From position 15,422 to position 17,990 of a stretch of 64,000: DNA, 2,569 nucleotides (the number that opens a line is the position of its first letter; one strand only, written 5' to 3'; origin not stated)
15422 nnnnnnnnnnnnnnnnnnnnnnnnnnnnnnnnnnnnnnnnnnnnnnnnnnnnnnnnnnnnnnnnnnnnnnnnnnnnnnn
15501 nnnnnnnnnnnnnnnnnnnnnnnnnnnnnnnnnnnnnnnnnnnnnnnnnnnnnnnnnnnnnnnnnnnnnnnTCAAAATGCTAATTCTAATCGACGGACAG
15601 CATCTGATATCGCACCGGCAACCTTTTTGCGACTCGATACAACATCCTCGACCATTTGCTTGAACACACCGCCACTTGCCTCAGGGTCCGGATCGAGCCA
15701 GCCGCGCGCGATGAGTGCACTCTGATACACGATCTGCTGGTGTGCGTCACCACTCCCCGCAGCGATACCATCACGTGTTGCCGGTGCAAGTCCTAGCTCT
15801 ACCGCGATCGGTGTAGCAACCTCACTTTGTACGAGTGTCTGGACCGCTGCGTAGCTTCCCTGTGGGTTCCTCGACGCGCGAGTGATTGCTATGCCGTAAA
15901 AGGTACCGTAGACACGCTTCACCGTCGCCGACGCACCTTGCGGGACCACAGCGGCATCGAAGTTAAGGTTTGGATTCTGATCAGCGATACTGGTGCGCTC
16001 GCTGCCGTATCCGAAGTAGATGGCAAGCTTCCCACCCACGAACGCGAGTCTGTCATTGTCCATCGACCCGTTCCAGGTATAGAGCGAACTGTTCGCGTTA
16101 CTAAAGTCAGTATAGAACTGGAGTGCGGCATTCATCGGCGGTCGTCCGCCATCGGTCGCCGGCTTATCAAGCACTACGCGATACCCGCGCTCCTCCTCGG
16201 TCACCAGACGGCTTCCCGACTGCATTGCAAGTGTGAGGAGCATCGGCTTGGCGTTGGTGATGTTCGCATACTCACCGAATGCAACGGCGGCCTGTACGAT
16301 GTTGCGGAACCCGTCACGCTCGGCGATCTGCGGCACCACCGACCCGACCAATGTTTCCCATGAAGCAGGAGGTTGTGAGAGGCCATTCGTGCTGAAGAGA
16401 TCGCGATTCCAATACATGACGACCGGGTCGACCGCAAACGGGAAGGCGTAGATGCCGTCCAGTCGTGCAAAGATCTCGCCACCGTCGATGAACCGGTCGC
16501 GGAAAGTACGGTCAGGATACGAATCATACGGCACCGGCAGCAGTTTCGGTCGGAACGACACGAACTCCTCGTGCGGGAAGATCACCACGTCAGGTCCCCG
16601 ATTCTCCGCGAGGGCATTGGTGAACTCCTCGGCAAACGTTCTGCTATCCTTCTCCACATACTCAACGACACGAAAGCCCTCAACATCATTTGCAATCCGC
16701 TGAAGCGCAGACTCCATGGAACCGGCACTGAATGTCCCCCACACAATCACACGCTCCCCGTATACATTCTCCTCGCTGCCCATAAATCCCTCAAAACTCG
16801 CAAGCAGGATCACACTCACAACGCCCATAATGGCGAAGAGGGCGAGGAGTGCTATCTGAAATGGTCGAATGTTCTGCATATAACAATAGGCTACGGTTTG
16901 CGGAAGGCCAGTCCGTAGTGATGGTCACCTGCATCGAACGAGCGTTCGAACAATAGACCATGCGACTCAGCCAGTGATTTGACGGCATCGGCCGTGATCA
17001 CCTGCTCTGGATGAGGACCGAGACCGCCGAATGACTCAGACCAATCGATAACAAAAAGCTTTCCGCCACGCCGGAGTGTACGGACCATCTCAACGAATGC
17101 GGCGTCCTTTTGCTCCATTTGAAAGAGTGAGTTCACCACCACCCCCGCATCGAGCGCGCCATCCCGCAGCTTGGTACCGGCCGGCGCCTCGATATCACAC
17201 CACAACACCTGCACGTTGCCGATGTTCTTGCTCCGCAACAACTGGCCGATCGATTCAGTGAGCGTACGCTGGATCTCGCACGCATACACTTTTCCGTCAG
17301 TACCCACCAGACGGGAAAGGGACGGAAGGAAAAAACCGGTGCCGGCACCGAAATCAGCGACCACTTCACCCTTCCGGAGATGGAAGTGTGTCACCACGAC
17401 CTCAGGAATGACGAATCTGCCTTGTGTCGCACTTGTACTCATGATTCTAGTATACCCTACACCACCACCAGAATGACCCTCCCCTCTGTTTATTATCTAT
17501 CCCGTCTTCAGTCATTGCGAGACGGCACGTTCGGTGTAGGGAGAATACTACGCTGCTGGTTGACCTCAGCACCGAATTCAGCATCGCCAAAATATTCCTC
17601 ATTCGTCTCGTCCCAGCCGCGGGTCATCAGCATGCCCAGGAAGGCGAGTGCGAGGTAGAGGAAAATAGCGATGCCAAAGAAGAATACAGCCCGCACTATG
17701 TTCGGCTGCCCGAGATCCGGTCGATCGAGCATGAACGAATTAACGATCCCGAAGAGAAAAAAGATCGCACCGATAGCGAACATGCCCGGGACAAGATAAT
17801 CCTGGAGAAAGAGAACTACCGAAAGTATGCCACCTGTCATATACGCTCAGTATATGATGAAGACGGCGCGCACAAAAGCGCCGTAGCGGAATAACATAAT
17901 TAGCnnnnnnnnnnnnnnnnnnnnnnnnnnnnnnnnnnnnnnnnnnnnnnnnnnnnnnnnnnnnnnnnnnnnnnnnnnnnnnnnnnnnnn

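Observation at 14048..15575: Four tandem, divergent pilin-like two-helix membrane proteins translationally coupled to a solute-binding protein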

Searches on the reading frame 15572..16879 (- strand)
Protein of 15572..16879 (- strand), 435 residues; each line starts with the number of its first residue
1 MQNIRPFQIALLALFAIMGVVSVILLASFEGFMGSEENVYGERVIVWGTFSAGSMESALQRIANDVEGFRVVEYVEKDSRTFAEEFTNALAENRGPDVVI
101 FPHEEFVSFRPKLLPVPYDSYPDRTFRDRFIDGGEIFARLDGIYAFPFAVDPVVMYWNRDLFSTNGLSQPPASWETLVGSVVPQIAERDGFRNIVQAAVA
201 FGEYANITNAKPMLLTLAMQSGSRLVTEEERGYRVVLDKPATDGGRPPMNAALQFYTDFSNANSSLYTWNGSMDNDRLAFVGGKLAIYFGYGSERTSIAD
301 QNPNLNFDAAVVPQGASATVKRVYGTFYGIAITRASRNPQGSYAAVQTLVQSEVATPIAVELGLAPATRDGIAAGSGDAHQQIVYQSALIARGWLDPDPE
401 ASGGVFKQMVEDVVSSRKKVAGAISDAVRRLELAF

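Call 3: search_protein_families(library=pfam, proteins=[window:15572-16879:-], max_evalue=1)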
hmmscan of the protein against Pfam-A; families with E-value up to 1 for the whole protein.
window:15572-16879:- (435 aa): 1 family
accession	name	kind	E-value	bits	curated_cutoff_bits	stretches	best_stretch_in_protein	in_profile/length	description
PF01547.30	SBP_bac_1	-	1.6e-15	58.4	26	1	71-351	25-302/307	Bacterial extracellular solute-binding protein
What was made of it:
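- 15572..16879 (-): Membrane-anchored family-1 (MalE-like, sugar-type) solute-binding protein, 435 aa. It lies directly upstream of P1 in the same operon. No permease or ATPase gene is adjacent. SBP_bac_1 58.4 bits (call 3).
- Checked: The binding-protein gene (15572-16879) is confirmed: SBP_bac_1, 58 bits (call 3).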

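Call 4: search_protein_families(library=ncbifam, proteins=[window:15572-16879:-], max_evalue=1)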
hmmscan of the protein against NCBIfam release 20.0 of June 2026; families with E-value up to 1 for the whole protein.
window:15572-16879:- (435 aa): 1 family
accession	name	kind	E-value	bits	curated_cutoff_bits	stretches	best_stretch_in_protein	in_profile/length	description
NF007011.0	PRK09474.1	equivalog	2.5e-07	29.9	291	1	59-177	46-158/396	maltose/maltodextrin ABC transporter substrate-binding protein MalE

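Call 27: find_related_loci(query=A2, collection=genome_contigs, flank=10000)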
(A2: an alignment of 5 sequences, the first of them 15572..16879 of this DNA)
Query A2 (435 aa) in genome_contigs; peptide patterns used: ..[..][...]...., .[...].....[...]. (x = any residue, [..] = any of these).
599 stretches matched a pattern (row limit reached: there are more); 558 encode a relative of the query (tblastn E <= 1e-3); the best 80 are kept; 80 distinct loci.
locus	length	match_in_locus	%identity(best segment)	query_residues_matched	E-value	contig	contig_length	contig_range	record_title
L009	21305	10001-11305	52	1-435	1e-158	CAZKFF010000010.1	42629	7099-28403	MAG TPA_asm: uncultured Candidatus Saccharibacteria bacterium isolate SRP263527_co2_181 genome assembly, contig: NODE_64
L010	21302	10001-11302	54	1-435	1e-155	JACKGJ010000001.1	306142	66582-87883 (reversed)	MAG: Candidatus Nomurabacteria bacterium isolate HK-STAS-PATE-31 HK-STAS-PATE-31_1, whole genome shotgun sequence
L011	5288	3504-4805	52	1-435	2e-156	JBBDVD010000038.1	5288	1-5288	MAG: Candidatus Paceibacterota bacterium isolate LejiaC_46_16 Lejia_C_34595_length_5288_cov_9, whole genome shotgun sequ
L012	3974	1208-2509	51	1-435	8e-158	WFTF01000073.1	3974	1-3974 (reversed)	MAG: Patescibacteria group bacterium isolate S139_130 k151_512872, whole genome shotgun sequence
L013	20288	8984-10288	51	1-435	5e-153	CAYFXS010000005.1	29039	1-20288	MAG TPA_asm: uncultured Candidatus Saccharibacteria bacterium isolate ERP108616_co2_42 genome assembly, contig: NODE_205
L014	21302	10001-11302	53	1-435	2e-152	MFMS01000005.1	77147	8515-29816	MAG: Candidatus Kaiserbacteria bacterium RIFOXYB1_FULL_46_14 rifoxyb1_full_scaffold_432, whole genome shotgun sequence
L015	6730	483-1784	52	1-435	3e-151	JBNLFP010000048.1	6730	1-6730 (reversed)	MAG: Minisyncoccia bacterium isolate C1.bin.4.orig k141_759614, whole genome shotgun sequence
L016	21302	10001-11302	49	1-435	2e-150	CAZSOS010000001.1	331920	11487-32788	MAG TPA_asm: uncultured Candidatus Saccharibacteria bacterium isolate binchicken_co179_367 genome assembly, contig: NODE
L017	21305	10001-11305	50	1-435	2e-146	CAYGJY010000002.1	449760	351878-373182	MAG TPA_asm: uncultured Candidatus Saccharibacteria bacterium isolate ERP117304_co1_113 genome assembly, contig: NODE_13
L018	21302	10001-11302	50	1-435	7e-144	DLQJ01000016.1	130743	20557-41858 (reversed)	MAG TPA_asm: Patescibacteria group bacterium UBA7435 UBA7435_contig_3555, whole genome shotgun sequence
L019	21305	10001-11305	47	1-435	1e-143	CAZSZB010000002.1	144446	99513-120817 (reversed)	MAG TPA_asm: uncultured Candidatus Saccharibacteria bacterium isolate binchicken_co173_41 genome assembly, contig: NODE_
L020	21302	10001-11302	49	1-435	5e-142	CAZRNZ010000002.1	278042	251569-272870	MAG TPA_asm: uncultured Candidatus Saccharibacteria bacterium isolate SRP344714_co2_230 genome assembly, contig: NODE_67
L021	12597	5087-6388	49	1-435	2e-141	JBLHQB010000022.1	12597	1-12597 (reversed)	MAG: Patiriisocius sp. isolate 3300055526_18 Ga0535637_0007599, whole genome shotgun sequence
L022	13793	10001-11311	49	1-435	5e-139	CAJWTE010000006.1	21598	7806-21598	TPA_asm: uncultured bacterium isolate ERR599159_bin.42_MetaBAT_v2.12.1_MAG genome assembly, contig: NODE_872_length_2159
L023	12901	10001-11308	46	1-435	5e-137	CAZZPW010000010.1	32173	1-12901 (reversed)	MAG TPA_asm: uncultured Candidatus Saccharibacteria bacterium isolate binchicken_co13_220 genome assembly, contig: NODE_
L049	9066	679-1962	42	3-431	4e-114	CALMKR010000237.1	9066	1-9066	MAG TPA_asm: uncultured bacterium isolate SRR5676466_bin.108_CONCOCT_v1.1_MAG genome assembly, contig: ERZ724530.2020, w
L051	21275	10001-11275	44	5-424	1e-113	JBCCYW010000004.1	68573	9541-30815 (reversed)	MAG: Patescibacteria group bacterium isolate P01_F01_bin.20 k141_502375_length_68573_cov_12.0184, whole genome shotgun s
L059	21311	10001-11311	39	1-435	2e-107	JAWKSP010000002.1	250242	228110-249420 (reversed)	MAG: Candidatus Paceibacterota bacterium isolate ABC1.92 ABC1.92.fa-2, whole genome shotgun sequence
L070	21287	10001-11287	39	1-432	1e-98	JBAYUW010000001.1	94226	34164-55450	MAG: Candidatus Paceibacterota bacterium isolate SO_2016_LW3_45 scaffold00344_LW162_2016, whole genome shotgun sequence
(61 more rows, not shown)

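Call 38: search_solved_structures(query=A2, max_evalue=0.01)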
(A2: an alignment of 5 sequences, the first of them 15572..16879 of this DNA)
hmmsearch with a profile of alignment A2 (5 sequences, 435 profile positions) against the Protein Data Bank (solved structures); distinct sequences matched with E-value up to 0.01: 216 (the best 60 are shown).
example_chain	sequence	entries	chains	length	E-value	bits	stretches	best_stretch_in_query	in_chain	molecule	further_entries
4r9f_A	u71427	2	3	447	3.3e-10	42.4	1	15-186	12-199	MBP1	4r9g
4qrz_A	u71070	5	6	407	5.2e-08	35.1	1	71-180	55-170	ABC-TYPE SUGAR TRANSPORTER | ABC transporter, substrate binding protein (Sugar)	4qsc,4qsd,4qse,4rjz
8jbg_B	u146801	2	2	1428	1.6e-07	33.6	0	59-177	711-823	Neuromedin-K receptor (NK3R-pFastbac1) | NK3R-pFastbac1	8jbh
9vus_A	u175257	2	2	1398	2.7e-07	32.8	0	61-177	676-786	Soluble cytochrome b562,2-oxoglutarate receptor 1,Soluble cytochrome b562,2-oxoglutarate r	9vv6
1eu8_A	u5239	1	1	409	6.3e-07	31.6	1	74-179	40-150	TREHALOSE/MALTOSE BINDING PROTEIN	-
5u2p_A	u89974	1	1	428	7.5e-07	31.3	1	42-376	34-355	Sugar ABC transporter substrate-binding protein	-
3jzj_A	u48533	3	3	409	1.3e-06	30.5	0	270-375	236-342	Acarbose/maltose binding protein GacH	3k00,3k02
3k01_A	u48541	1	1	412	1.6e-06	30.2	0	270-375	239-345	Acarbose/maltose binding protein GacH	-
8art_A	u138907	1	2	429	5.2e-06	28.5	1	22-178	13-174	Putative secreted maltose-binding protein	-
5ysb_A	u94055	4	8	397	9.3e-06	27.7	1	53-179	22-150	Lin1841 protein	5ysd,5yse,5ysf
1elj_A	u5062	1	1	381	1.2e-05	27.4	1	43-173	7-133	MALTODEXTRIN-BINDING PROTEIN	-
2hfb_A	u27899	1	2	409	7.3e-05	24.8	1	50-182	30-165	Sugar ABC transporter, sugar-binding protein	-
6pql_A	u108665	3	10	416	9.4e-05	24.4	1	51-182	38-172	ABC transporter sugar-binding protein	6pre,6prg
3uor_A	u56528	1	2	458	0.00011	24.1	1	54-184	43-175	ABC transporter sugar binding protein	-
2heu_A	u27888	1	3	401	0.00012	24.1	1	52-182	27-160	Sugar ABC transporter, sugar-binding protein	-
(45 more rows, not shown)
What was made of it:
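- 15572..16879 (-): Its profile hits solved sugar-binding proteins, the best being 4r9f at 3e-10 (call 38).
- On ABC-transporter solute-binding protein, family 1 (SBP_bac_1): PDB profile hits include 4r9f at 3e-10, 4qrz, 1eu8 and MalE (call 38).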

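Call 78: search_protein_families(library=pfam, proteins=[L070:65-2578:+, L049:5043-7232:-, L059:15043-16575:-, L051:13892-15505:-, L070:13895-15847:+], max_evalue=0.01)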
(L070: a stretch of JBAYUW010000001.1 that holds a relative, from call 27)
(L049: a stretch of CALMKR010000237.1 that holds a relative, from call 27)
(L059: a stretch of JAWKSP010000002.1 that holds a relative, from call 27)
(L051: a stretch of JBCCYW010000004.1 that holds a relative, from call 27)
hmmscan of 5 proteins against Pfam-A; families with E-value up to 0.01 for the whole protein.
L070:65-2578:+ (837 aa): 6 families
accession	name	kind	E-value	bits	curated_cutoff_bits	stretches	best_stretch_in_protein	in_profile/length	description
PF21722.4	Gly_rich_2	-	8.5e-21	75.4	24.3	1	581-835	1-226/226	Glycine-rich domain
PF00041.27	fn3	-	2.1e-20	73.1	25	2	376-458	2-81/84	Fibronectin type III domain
PF16403.11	Bact_surface_Ig-like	-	2.9e-13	50.1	27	1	295-367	2-71/71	Bacterial surface protein, Ig-like domain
PF25059.1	FN3_DSCAM-DSCAML_C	-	2.1e-09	38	39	2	491-548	14-76/89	DSCAM/DSCAML C-terminal Fn3-like domain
PF16656.11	Pur_ac_phosph_N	-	0.00057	20.8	30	0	386-453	12-87/93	Purple acid Phosphatase, N-terminal domain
PF02494.22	HYR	-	0.0011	19.7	21.7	1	312-367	29-81/81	HYR domain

L049:5043-7232:- (729 aa): 0 families

L059:15043-16575:- (510 aa): 1 family
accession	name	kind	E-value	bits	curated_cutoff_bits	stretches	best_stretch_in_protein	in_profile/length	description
PF01145.31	Band_7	-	8.2e-07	29.7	23.6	1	257-427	49-175/176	SPFH domain / Band 7 family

L051:13892-15505:- (537 aa): 0 families

L070:13895-15847:+ (650 aa): 1 family
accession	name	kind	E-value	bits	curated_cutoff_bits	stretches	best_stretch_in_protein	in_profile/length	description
PF15761.10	IMUP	-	0.005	18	27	0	516-552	53-92/107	Immortalisation up-regulated protein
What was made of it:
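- Tried and rejected: One is a surface protein with Gly-rich and fn3 domains (call 78).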

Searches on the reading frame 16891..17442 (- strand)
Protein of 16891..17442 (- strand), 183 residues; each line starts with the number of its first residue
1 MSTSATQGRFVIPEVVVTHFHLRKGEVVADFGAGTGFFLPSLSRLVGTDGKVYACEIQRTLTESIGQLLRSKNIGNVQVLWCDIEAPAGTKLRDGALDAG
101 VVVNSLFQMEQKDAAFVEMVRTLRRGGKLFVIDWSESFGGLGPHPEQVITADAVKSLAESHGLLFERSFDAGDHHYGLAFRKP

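Call 3: search_protein_families(library=pfam, proteins=[window:16891-17442:-], max_evalue=1)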
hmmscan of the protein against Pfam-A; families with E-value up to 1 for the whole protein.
window:16891-17442:- (183 aa): 15 families
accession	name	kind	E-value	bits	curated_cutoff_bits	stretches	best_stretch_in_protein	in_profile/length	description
PF08241.18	Methyltransf_11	-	2.7e-10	41.2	21.2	1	30-131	2-95/95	Methyltransferase domain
PF13649.12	Methyltransf_25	-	4.3e-10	40.6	27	1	28-127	1-97/97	Methyltransferase domain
PF13847.12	Methyltransf_31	-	7.2e-10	39.2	27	1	23-135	2-113/145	Methyltransferase domain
PF01209.24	Ubie_methyltran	-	1.7e-07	31.2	20.1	1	21-136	44-156/233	ubiE/COQ5 methyltransferase family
PF01135.25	PCMT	-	6.3e-05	23.3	20.3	1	16-83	65-132/210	Protein-L-isoaspartate(D-aspartate) O-methyltransferase (PCMT)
PF01728.25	FtsJ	-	0.00025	21.5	24.1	1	19-88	15-79/181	FtsJ-like methyltransferase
PF08242.18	Methyltransf_12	-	0.00032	21.8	30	1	30-129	2-98/98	Methyltransferase domain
PF05175.20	MTS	-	0.00099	19.2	23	1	15-132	22-139/170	Methyltransferase small domain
PF01269.23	Fibrillarin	-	0.0019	17.8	27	1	17-130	64-173/227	Fibrillarin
PF08704.16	GCD14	-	0.016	15.3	26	1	15-74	31-90/247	tRNA methyltransferase complex GCD14 subunit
PF23044.1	SH3-C_UBE2O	-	0.04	14.3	21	1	58-83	21-45/68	UBE2O, ubiquitin binding SH3-C domain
PF05148.21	Methyltransf_8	-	0.067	13.5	27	1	76-134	105-159/219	Hypothetical methyltransferase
PF00398.26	RrnaAD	-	0.07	12.7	24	1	16-84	22-85/263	Ribosomal RNA adenine dimethylase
PF20077.4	CcmD_alt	-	0.17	12.4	23.5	1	110-132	14-35/61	CcmD family protein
PF13679.12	Methyltransf_32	-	0.28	11.6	27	1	24-70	25-74/143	Methyltransferase domain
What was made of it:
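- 16891..17442 (-): Class I SAM-dependent methyltransferase, 11 nt upstream of the binding-protein gene and conserved at this position. Methyltransf_11/25/31 with E about 1e-10 (call 3).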

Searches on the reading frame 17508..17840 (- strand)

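Call 3: search_protein_families(library=pfam, proteins=[window:17508-17840:-], max_evalue=1)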
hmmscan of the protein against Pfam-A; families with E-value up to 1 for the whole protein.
window:17508-17840:- (110 aa): 2 families
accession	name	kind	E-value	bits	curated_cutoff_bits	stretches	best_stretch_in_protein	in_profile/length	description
PF24985.1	DUF7775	-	0.034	15.1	25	1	7-71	28-88/140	Domain of unknown function (DUF7775)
PF00335.26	Tetraspanin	-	0.25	11.4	32.1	1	15-80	45-105/225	Tetraspanin family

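Call 4: search_protein_families(library=ncbifam, proteins=[window:17508-17840:-], max_evalue=1)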
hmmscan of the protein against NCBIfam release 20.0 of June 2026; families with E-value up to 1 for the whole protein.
window:17508-17840:- (110 aa): 0 families
